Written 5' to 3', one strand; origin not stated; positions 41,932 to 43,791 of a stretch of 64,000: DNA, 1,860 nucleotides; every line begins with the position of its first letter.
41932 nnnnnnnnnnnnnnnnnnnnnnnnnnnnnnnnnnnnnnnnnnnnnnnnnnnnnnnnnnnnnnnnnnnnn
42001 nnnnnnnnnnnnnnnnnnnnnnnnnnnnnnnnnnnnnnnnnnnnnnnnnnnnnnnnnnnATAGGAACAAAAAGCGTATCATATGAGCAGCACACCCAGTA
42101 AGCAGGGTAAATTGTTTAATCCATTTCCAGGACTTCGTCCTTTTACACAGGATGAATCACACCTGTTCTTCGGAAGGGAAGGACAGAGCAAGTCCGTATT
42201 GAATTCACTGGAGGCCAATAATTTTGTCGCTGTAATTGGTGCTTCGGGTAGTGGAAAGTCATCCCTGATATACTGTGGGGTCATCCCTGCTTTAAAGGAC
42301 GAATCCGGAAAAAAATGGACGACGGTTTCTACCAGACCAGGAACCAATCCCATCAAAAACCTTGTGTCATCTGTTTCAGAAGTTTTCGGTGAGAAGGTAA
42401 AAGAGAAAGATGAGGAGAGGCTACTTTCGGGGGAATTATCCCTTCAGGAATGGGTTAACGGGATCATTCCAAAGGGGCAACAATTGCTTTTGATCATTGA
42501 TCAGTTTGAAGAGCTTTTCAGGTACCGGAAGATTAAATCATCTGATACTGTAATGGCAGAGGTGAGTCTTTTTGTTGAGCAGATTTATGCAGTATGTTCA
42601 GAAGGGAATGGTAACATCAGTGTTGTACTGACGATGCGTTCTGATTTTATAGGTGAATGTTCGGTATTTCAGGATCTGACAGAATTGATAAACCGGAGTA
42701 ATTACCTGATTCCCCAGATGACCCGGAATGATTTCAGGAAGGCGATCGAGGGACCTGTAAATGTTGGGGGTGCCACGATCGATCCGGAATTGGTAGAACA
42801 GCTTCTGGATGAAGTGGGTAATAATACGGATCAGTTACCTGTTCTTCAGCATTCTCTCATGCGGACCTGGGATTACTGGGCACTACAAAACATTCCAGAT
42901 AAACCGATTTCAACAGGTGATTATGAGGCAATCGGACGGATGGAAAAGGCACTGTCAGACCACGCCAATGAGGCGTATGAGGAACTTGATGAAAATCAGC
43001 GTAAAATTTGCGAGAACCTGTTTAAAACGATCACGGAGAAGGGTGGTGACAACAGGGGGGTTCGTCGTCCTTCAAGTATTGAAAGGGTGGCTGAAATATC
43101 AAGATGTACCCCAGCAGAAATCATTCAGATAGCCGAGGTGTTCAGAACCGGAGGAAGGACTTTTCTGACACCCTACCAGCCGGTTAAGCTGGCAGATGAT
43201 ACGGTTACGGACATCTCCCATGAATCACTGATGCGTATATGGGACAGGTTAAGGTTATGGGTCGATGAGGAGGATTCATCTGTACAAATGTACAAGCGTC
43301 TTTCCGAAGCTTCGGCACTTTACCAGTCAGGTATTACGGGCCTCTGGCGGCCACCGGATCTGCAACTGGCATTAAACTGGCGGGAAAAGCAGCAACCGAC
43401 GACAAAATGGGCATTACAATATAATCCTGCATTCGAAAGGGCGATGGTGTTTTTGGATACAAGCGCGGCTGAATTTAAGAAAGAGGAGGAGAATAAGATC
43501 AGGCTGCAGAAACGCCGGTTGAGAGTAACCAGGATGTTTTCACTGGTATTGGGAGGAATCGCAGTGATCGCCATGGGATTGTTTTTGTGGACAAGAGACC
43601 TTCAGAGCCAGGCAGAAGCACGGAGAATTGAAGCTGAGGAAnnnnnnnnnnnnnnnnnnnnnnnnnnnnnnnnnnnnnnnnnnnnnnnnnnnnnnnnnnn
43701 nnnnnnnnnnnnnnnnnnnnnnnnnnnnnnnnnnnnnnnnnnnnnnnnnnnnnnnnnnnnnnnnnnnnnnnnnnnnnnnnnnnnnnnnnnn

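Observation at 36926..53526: Six-gene operon linking inner-membrane signalling proteins, a transmembrane STAND NTPase, OM components and a giant T9SS cargo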

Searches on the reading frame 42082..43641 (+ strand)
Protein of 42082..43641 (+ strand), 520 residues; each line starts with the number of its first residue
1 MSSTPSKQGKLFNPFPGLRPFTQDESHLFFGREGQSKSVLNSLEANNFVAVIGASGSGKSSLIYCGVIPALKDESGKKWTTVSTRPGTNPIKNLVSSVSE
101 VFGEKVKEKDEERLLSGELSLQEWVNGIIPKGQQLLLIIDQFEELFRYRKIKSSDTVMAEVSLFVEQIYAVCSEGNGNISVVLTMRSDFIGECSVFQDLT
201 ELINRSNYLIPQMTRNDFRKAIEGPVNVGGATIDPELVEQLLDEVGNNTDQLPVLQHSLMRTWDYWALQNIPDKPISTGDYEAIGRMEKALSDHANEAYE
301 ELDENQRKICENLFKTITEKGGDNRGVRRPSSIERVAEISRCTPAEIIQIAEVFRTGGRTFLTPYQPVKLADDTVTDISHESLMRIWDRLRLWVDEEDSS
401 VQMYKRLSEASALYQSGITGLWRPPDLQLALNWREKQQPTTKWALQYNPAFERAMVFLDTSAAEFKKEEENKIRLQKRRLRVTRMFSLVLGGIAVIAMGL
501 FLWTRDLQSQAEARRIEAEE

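Call 81: search_protein_representatives(protein=window:42082-43641:+)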
Query: 520 residues. Proteins with E-value up to 0.001 (for the whole library): 45579; up to 1e-10: 28707; up to 1e-30: 10164. The best 150 are listed.
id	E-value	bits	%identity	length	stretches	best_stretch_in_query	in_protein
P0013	4.0e-253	857.1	72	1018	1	2-518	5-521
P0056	3.8e-251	850.5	71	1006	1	3-519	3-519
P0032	1.6e-191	653.9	57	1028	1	8-517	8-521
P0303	3.4e-176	603.3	55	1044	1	7-516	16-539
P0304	6.6e-176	602.3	55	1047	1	10-517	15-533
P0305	1.9e-173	594.3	54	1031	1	8-519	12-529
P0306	7.2e-166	569.2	38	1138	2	12-462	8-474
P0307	3.1e-164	563.9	52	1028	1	10-520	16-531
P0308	6.8e-162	556.1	52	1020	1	11-503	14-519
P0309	8.1e-158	542.7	52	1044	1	10-518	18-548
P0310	1.2e-157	542.1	50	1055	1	7-506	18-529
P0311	4.8e-157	540.1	53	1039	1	10-511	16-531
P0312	1.4e-156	538.6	52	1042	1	10-506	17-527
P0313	6.7e-156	536.4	51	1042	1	11-519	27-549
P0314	2.6e-155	534.4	49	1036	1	9-519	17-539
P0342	2.7e-142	491.5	47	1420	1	9-518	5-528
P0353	9.3e-140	483.1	48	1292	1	12-519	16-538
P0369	3.3e-135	468.1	48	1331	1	12-507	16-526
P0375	3.5e-134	464.7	47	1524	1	10-506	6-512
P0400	1.4e-131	456.1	46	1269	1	11-517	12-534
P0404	3.2e-131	455.0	46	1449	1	12-514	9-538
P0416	2.1e-130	452.3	45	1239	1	12-515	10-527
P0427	1.3e-129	449.6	47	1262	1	12-519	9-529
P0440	4.1e-128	444.7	45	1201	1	12-520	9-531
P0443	7.6e-128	443.8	45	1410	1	12-518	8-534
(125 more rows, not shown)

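Call 83: search_protein_families(library=pfam, proteins=[P0416, P0427, P0440, P0404, P0342, P0375, P0400], max_evalue=0.00001)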
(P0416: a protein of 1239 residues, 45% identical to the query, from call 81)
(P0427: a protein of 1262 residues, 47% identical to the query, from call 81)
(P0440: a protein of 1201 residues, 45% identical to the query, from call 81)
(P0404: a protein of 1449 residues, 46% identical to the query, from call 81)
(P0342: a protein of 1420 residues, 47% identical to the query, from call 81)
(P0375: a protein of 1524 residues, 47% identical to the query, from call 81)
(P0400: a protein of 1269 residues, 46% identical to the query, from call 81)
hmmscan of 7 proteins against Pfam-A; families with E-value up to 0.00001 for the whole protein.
P0416 (1239 aa): 4 families
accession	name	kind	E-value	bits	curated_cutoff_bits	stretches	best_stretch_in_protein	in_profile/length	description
PF20703.3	nSTAND1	-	1.5e-102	344.6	27.1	1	12-427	1-372/379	Novel STAND NTPase 1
PF13432.12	TPR_16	-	7.8e-09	36.3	32.7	0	1048-1093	7-52/65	Tetratricopeptide repeat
PF13191.12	AAA_16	-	5.4e-06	27.4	32.6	1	27-156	2-144/167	AAA ATPase domain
PF07719.23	TPR_2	-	8.5e-06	25.9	27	0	1131-1160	1-30/34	Tetratricopeptide repeat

P0427 (1262 aa): 2 families
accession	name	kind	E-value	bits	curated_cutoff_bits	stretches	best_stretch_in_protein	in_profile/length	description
PF20703.3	nSTAND1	-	1.3e-104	351.3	27.1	1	11-425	1-372/379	Novel STAND NTPase 1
PF13191.12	AAA_16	-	8.3e-07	30.1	32.6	1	26-155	2-144/167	AAA ATPase domain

P0440 (1201 aa): 10 families
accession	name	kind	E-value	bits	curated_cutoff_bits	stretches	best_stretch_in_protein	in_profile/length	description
PF20703.3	nSTAND1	-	8e-106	355.3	27.1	1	11-428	1-374/379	Novel STAND NTPase 1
PF00515.34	TPR_1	-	2.6e-15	55.9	27.8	0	696-728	1-33/34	Tetratricopeptide repeat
PF07719.23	TPR_2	-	1.4e-11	44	27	0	698-728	3-33/34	Tetratricopeptide repeat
PF13414.12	TPR_11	-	3.8e-10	39.7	26.8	0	1029-1059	10-40/42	TPR repeat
PF13432.12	TPR_16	-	5e-10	40.1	32.7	0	673-729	8-64/65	Tetratricopeptide repeat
PF13431.12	TPR_17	-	1.2e-08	35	24.4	0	1036-1067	2-33/34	Tetratricopeptide repeat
PF13191.12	AAA_16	-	1e-07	33.1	32.6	1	26-165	2-143/167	AAA ATPase domain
PF13371.12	TPR_9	-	9.7e-07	29.2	35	0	677-730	10-63/73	Tetratricopeptide repeat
PF13181.12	TPR_8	-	2e-06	27.9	25.7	0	1047-1077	1-31/34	Tetratricopeptide repeat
PF14559.12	TPR_19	-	3.3e-06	27.8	25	0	1027-1077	5-55/68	Tetratricopeptide repeat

P0404 (1449 aa): 9 families
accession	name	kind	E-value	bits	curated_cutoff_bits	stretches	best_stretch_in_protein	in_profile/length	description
PF20703.3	nSTAND1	-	1.5e-100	338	27.1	1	11-432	1-369/379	Novel STAND NTPase 1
PF13431.12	TPR_17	-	5.3e-12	45.4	24.4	0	729-760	3-34/34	Tetratricopeptide repeat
PF00515.34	TPR_1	-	2.4e-11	43.4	27.8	0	742-767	4-29/34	Tetratricopeptide repeat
PF14559.12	TPR_19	-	1.5e-08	35.3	25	0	1072-1124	5-57/68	Tetratricopeptide repeat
PF13191.12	AAA_16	-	8.6e-07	30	32.6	1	26-187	2-161/167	AAA ATPase domain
PF14853.12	Fis1_TPR_C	-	2e-06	28.4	25.3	0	997-1034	15-52/53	Fis1 C-terminal tetratricopeptide repeat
PF13181.12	TPR_8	-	2.7e-06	27.6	25.7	0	706-736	2-32/34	Tetratricopeptide repeat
PF13414.12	TPR_11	-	3.3e-06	27.1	26.8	0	679-719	2-42/42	TPR repeat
PF07719.23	TPR_2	-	6.3e-06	26.4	27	0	741-767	3-29/34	Tetratricopeptide repeat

P0342 (1420 aa): 4 families
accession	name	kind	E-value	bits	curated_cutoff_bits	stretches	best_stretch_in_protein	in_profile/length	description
PF20703.3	nSTAND1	-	3.3e-102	343.4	27.1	1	10-425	1-372/379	Novel STAND NTPase 1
PF00515.34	TPR_1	-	5e-15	55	27.8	0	689-721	2-34/34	Tetratricopeptide repeat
PF07719.23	TPR_2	-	5.5e-11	42.1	27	0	922-948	8-34/34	Tetratricopeptide repeat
PF13181.12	TPR_8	-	1.6e-08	34.5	25.7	0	724-752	3-31/34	Tetratricopeptide repeat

P0375 (1524 aa): 6 families
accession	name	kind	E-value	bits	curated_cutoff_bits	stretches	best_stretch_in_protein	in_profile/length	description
PF20703.3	nSTAND1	-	5.6e-103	345.9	27.1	1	10-426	1-373/379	Novel STAND NTPase 1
PF00515.34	TPR_1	-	2.1e-09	37.2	27.8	0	1124-1157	1-34/34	Tetratricopeptide repeat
PF13431.12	TPR_17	-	1.1e-07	32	24.4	0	711-742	2-33/34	Tetratricopeptide repeat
PF13181.12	TPR_8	-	2.5e-07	30.8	25.7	0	1124-1156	1-33/34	Tetratricopeptide repeat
PF07719.23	TPR_2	-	1.8e-06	28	27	0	915-943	6-34/34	Tetratricopeptide repeat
PF13191.12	AAA_16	-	5.2e-06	27.5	32.6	1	25-164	2-143/167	AAA ATPase domain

P0400 (1269 aa): 7 families
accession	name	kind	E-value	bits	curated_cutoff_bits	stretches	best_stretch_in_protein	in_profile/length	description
PF20703.3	nSTAND1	-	3.8e-103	346.5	27.1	1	15-430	1-372/379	Novel STAND NTPase 1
PF13432.12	TPR_16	-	3.5e-09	37.4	32.7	1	934-995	4-65/65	Tetratricopeptide repeat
PF07719.23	TPR_2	-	5.1e-09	36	27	0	927-959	1-33/34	Tetratricopeptide repeat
PF13191.12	AAA_16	-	3.1e-08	34.7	32.6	1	30-193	2-164/167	AAA ATPase domain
PF00515.34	TPR_1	-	9e-08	32.1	27.8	0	736-754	3-21/34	Tetratricopeptide repeat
PF14559.12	TPR_19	-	2.3e-06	28.3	25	0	939-995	3-59/68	Tetratricopeptide repeat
PF13431.12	TPR_17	-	4e-06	27.1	24.4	0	724-753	3-32/34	Tetratricopeptide repeat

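Call 84: find_encoding_contigs(protein=P0416, flank=10000, max_places=2)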
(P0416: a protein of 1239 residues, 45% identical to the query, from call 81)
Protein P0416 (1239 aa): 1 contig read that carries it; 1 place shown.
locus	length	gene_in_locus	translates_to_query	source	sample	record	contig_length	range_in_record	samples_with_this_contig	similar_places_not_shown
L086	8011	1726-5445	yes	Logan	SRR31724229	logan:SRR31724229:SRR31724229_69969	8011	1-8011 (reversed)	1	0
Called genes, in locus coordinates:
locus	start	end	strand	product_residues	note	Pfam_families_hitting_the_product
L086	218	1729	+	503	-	PF13676:TIR_2 (weak)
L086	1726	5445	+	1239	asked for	PF13191:AAA_16 (weak), PF20703:nSTAND1, PF13432:TPR_16 (faint), PF07719:TPR_2 (faint)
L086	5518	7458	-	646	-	-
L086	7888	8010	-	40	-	?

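Call 85: find_encoding_contigs(protein=P0440, flank=10000, max_places=2)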
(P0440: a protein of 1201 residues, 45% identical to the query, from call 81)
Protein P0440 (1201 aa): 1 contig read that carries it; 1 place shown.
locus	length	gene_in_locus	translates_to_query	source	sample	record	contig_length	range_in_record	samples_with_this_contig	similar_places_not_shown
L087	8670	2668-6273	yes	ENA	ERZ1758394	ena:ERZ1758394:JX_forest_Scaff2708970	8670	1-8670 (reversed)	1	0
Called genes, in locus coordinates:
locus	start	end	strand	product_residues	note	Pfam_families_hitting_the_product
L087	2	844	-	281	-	?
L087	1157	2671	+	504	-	PF13676:TIR_2 (faint)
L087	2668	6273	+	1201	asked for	PF13191:AAA_16, PF20703:nSTAND1, PF00515:TPR_1 (faint), PF07719:TPR_2 (faint), PF13414:TPR_11 (faint), PF14559:TPR_19 (faint), PF13181:TPR_8 (faint), PF13432:TPR_16 (weak), +1 more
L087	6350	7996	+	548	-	-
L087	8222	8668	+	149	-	?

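Call 86: find_encoding_contigs(protein=P0375, flank=10000, max_places=2)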
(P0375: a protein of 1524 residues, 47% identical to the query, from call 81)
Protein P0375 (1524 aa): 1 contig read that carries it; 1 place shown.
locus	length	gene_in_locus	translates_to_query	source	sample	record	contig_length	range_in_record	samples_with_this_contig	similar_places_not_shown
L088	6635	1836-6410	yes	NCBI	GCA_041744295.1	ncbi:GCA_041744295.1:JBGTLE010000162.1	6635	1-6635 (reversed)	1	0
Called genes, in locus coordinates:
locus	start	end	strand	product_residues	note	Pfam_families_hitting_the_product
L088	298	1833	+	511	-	PF13676:TIR_2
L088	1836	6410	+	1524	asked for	PF13191:AAA_16 (weak), PF20703:nSTAND1, PF13181:TPR_8 (faint), PF13431:TPR_17 (faint), PF00515:TPR_1 (faint), PF07719:TPR_2 (faint), PF13414:TPR_11 (faint)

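Call 87: find_encoding_contigs(protein=P0353, flank=10000, max_places=2)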
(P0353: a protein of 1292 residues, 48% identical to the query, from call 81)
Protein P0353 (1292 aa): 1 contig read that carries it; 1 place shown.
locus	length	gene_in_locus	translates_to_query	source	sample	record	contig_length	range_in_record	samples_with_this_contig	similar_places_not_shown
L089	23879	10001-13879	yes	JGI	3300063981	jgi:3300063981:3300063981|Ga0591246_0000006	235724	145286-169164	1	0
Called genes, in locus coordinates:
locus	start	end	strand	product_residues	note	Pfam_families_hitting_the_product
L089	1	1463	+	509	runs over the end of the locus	PF02789:Peptidase_M17_N, PF00883:Peptidase_M17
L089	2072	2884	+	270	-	PF00226:DnaJ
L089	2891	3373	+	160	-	PF00149:Metallophos (faint), PF12850:Metallophos_2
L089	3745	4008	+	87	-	-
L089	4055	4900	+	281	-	PF13646:HEAT_2, PF00514:Arm (faint), PF13513:HEAT_EZ (faint), PF02985:HEAT (faint), PF13646:HEAT_2, PF03130:HEAT_PBS (weak)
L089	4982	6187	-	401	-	PF07724:AAA_2, PF13401:AAA_22 (faint), PF00004:AAA (faint), PF07728:AAA_5 (weak), PF10431:ClpB_D2-small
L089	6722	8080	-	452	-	PF07994:NAD_binding_5, PF01658:Inos-1-P_synth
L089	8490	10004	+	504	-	PF13676:TIR_2, PF13271:DUF4062 (weak)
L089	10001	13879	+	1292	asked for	PF20703:nSTAND1, PF00400:WD40, PF23381:Beta-prop_IFT122_1st, PF23393:Beta-prop_WDR90_POC16_2nd, PF23409:Beta-prop_EML, PF23414:Beta-prop_EML_2, PF24105:Beta-prop_CAF1B_HIR1, PF24780:WD40_MABP1-WDR62_1st, +145 more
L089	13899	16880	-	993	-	PF07719:TPR_2 (faint), PF13424:TPR_12, PF17874:TPR_MalT (weak), PF14938:SNAP (weak), PF13424:TPR_12, PF00515:TPR_1 (weak), PF13374:TPR_10 (weak), PF12770:CHAT, +5 more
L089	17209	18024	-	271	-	PF02311:AraC_binding (weak), PF14525:AraC_binding_2, PF00165:HTH_AraC, PF12833:HTH_18, PF00165:HTH_AraC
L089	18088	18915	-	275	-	PF03009:GDPD, PF13653:GDPD_2 (weak)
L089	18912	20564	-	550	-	PF03065:Glyco_hydro_57, PF09210:BE_C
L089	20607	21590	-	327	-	PF16258:DUF4912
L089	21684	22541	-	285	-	PF11306:DUF3108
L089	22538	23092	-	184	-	PF04191:PEMT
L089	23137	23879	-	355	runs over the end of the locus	PF01075:Glyco_transf_9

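Call 92: search_protein_families(library=pfam, proteins=[L087:6350-7996:+, L086:5518-7458:-, L089:4055-4900:+], max_evalue=0.01)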
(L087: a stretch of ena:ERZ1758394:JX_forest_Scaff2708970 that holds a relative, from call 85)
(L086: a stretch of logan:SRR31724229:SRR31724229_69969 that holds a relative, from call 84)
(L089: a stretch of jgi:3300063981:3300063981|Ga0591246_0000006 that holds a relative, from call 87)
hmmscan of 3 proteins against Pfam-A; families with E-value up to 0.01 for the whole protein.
L087:6350-7996:+ (548 aa): 20 families
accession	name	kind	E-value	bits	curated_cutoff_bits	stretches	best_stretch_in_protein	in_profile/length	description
PF13424.12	TPR_12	-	7.8e-81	266.8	30.1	7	216-292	1-77/77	Tetratricopeptide repeat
PF24885.1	TPR_NPHP3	-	1.4e-61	208.4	100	6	162-250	127-215/239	Nephrocystin-3 TPR domain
PF13374.12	TPR_10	-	1.7e-61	203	27.5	6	470-511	1-42/42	Tetratricopeptide repeat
PF13176.12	TPR_7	-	4.9e-36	120.2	27.9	4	473-503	1-31/36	Tetratricopeptide repeat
PF07719.23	TPR_2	-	1.6e-30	103.1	27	5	389-419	2-32/34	Tetratricopeptide repeat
PF00515.34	TPR_1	-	3.8e-30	102.9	27.8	5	348-377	3-32/34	Tetratricopeptide repeat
PF13181.12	TPR_8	-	2.2e-17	62.1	25.7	2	471-502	1-32/34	Tetratricopeptide repeat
PF17874.7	TPR_MalT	-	3.7e-17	63.1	45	3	347-542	41-230/336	MalT-like TPR region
PF13428.12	TPR_14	-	3e-14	52.5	23.5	0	474-501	4-31/44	Tetratricopeptide repeat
PF13432.12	TPR_16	-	1.6e-13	51.2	32.7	1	55-125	1-64/65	Tetratricopeptide repeat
PF13414.12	TPR_11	-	6.9e-08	32.5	26.8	0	355-378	3-26/42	TPR repeat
PF09986.15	DUF2225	-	1.1e-07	32.3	21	1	64-138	90-166/214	Uncharacterized protein conserved in bacteria (DUF2225)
PF10602.15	RPN7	-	9.9e-07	29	29.6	1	257-370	33-137/174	26S proteasome subunit RPN7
PF13174.12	TPR_6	-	3.1e-05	24.8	26.3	0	473-498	2-27/33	Tetratricopeptide repeat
PF07720.18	TPR_3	-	6.1e-05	23.5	20.7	0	394-420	7-33/34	Tetratricopeptide repeat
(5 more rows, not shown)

L086:5518-7458:- (646 aa): 23 families
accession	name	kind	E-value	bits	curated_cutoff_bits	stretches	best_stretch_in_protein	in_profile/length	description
PF13424.12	TPR_12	-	9.1e-78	256.9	30.1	8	479-551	2-74/77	Tetratricopeptide repeat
PF13374.12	TPR_10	-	2.4e-51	170.8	27.5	4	480-519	2-41/42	Tetratricopeptide repeat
PF24885.1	TPR_NPHP3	-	2.9e-46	158.2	100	6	443-551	104-212/239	Nephrocystin-3 TPR domain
PF00515.34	TPR_1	-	2e-34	116.4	27.8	3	564-594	1-31/34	Tetratricopeptide repeat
PF07719.23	TPR_2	-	9e-33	110.1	27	3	480-511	1-32/34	Tetratricopeptide repeat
PF17874.7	TPR_MalT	-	4.7e-28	98.9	45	3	406-551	10-151/336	MalT-like TPR region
PF13176.12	TPR_7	-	1e-26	91.1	27.9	2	485-515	4-34/36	Tetratricopeptide repeat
PF13181.12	TPR_8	-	4.3e-21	73.6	25.7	2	564-594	1-31/34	Tetratricopeptide repeat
PF13432.12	TPR_16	-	2.7e-20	72.9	32.7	2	443-513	2-64/65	Tetratricopeptide repeat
PF13428.12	TPR_14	-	1.9e-15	56.2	23.5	0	566-593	3-30/44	Tetratricopeptide repeat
PF14559.12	TPR_19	-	2.1e-10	41.2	25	0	451-508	4-53/68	Tetratricopeptide repeat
PF07721.20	TPR_4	-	3.2e-09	36.9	27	0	357-378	3-24/26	Tetratricopeptide repeat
PF13414.12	TPR_11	-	5.4e-09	36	26.8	0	488-511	2-25/42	TPR repeat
PF25063.1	ARM_TT21_C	-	2.2e-06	28.1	35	0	243-387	31-161/209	Tetratricopeptide repeat protein 21 C-terminal ARM domain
PF07720.18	TPR_3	-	6.2e-06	26.6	20.7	0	486-503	7-24/34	Tetratricopeptide repeat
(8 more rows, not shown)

L089:4055-4900:+ (281 aa): 7 families
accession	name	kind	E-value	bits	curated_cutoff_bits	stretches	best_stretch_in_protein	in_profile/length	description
PF13646.12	HEAT_2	-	1.4e-35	121.9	27.7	3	194-269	13-87/88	HEAT repeats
PF03130.22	HEAT_PBS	-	3.1e-20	70.8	20.9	3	197-223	1-27/27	PBS lyase HEAT-like repeat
PF02985.28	HEAT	-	6.1e-18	63.7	23.5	0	105-127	4-26/31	HEAT repeat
PF13513.12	HEAT_EZ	-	2.8e-12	47.3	27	0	133-160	29-55/55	HEAT-like repeat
PF00514.29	Arm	-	1.5e-06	28.5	20.6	0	133-160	13-39/41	Armadillo/beta-catenin-like repeat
PF12717.13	Cnd1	-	0.0012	19.3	26.4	0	77-127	28-84/162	non-SMC mitotic condensation complex subunit 1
PF01602.26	Adaptin_N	-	0.0048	16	37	0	77-160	86-178/524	Adaptin N terminal region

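Call 95: search_dna_similar(query=window:42082-43641:+, collection=plasmids, mode=protein, max_evalue=1e-10, max_rows=10)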
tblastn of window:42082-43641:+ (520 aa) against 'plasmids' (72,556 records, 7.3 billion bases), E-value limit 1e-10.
Records with a match: 169; places in all: 238; records where one place covers at least 80% of the query: 64.
Best place of each record, by identity: <60% 169.
By first word of the organism name: Streptomyces 89; Rhodococcus 11; Nostoc 8; Tolypothrix 8; Acaryochloris 7; Microchaete 4; Sinorhizobium 4; Caballeronia 3; Gloeothece 3; Pseudonocardia 3; and 24 more.
By predicted mobility (MOB-suite, as given by PLSDB): non-mobilizable 93; mobilizable 56; conjugative 20.
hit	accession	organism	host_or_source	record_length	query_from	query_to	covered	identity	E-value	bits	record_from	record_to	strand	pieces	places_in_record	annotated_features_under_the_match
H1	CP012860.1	Persicobacter sp. JZB09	cell culture,soil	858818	7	519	99%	44.3%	2e-144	466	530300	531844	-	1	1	record has no annotation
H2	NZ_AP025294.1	Persicobacter psychrovividus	-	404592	12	519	98%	43.8%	5e-138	447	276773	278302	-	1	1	hypothetical protein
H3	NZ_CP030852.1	Runella rosea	Whole organism,fresh water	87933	13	520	98%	39.0%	4e-110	367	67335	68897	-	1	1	hypothetical protein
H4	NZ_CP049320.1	Caballeronia sp. SBC2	whole organism,soil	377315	12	448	84%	32.9%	5e-59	218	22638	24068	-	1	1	WD40 repeat domain-containing protein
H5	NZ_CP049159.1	Caballeronia sp. SBC1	whole organism,soil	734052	12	448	84%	32.9%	5e-59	218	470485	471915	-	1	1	WD40 repeat domain-containing protein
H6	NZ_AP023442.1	Nostoc sp. MS1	-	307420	14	510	96%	28.5%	5e-47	183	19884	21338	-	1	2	CHAT domain-containing protein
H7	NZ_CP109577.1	Streptomyces sp. NBC_01369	-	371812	14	511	96%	28.1%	7e-38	156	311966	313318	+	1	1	helix-turn-helix domain-containing protein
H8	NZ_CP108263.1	Streptomyces sp. NBC_00053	-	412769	14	503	94%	27.3%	2e-35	148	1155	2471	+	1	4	helix-turn-helix domain-containing protein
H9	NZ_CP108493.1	Streptomyces sp. NBC_01243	-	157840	14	503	94%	27.3%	2e-35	148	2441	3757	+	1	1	helix-turn-helix domain-containing protein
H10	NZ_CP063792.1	Tolypothrix sp. PCC 7712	Soil sample,soil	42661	12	500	94%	27.3%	3e-32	139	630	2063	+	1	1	none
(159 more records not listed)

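Call 96: search_dna_similar(query=window:42082-43641:+, collection=phages, mode=protein, max_evalue=1e-10, max_rows=10)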
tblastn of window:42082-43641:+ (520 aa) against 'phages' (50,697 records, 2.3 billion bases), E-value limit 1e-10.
Records with a match: 3; places in all: 3; records where one place covers at least 80% of the query: 2.
Best place of each record, by identity: <60% 3.
By first word of the organism name: Bacteriophage 3.
By host as written in the record: - 3.
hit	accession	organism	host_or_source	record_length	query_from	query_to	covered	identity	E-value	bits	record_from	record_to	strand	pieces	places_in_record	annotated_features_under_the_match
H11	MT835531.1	Bacteriophage sp.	human fecal samples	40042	14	518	97%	25.1%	6e-28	124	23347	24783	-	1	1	record has no annotation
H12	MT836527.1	Bacteriophage sp.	human fecal samples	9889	14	471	88%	26.5%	1e-29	129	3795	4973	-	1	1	record has no annotation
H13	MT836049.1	Bacteriophage sp.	human fecal samples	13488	13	412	77%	23.4%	8e-20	99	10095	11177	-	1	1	record has no annotation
